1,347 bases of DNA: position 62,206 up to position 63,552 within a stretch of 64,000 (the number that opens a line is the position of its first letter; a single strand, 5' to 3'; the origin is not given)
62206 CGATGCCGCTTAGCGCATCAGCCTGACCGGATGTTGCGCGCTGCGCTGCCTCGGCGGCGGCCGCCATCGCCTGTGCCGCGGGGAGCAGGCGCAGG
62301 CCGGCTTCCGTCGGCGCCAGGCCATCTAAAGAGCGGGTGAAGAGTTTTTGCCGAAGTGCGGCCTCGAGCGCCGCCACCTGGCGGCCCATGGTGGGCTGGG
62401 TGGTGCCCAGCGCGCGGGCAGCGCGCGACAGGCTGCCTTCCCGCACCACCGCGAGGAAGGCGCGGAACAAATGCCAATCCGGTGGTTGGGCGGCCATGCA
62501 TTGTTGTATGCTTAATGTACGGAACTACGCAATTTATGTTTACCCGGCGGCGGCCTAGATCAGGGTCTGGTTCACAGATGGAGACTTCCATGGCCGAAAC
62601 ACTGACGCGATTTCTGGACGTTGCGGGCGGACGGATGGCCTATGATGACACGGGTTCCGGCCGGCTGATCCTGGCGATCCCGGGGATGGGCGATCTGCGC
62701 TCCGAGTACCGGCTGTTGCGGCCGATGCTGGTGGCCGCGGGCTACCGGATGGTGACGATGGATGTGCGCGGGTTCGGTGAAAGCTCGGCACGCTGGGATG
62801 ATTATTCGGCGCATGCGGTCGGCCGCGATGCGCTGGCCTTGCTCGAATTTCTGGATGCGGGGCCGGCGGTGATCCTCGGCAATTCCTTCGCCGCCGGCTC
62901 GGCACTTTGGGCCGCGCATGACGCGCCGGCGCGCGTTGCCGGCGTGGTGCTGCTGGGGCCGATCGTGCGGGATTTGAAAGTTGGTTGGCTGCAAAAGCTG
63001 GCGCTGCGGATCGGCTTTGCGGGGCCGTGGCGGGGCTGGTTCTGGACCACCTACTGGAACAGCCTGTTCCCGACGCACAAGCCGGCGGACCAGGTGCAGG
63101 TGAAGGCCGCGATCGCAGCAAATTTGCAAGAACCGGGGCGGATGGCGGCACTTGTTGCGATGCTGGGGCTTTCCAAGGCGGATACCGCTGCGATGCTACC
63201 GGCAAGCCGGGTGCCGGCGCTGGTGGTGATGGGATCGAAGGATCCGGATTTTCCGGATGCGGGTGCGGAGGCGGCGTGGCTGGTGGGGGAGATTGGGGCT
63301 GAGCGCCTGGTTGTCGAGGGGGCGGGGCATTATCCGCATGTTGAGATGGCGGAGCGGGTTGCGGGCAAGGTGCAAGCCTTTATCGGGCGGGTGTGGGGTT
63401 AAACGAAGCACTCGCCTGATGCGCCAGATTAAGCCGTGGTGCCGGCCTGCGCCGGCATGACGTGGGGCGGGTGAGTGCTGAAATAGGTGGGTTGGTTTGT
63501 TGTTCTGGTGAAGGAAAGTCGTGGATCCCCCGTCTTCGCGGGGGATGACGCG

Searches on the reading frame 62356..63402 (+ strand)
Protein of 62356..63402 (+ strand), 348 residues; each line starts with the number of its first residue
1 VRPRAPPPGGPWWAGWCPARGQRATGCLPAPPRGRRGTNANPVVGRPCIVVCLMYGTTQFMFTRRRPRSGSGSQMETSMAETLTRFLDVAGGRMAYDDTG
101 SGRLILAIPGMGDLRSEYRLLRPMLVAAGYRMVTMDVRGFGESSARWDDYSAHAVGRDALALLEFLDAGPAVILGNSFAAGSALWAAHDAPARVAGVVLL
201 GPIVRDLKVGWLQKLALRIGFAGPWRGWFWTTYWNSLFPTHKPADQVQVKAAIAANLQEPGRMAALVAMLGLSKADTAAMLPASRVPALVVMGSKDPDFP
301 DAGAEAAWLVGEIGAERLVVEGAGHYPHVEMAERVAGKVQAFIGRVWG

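Call 67: search_protein_families(library=pfam, proteins=[window:62356-63402:+], max_evalue=0.00001)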
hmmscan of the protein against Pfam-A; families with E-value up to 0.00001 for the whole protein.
window:62356-63402:+ (348 aa): 3 families
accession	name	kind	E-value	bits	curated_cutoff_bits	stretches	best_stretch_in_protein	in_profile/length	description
PF00561.26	Abhydrolase_1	-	4.5e-22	79.4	25.8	1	107-330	5-243/245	alpha/beta hydrolase fold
PF12697.13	Abhydrolase_6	-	9.3e-19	69.4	26.3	1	105-336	1-215/217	Alpha/beta hydrolase family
PF12146.15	Hydrolase_4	-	1.6e-14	54.2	27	1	104-312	6-216/239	Serine aminopeptidase, S33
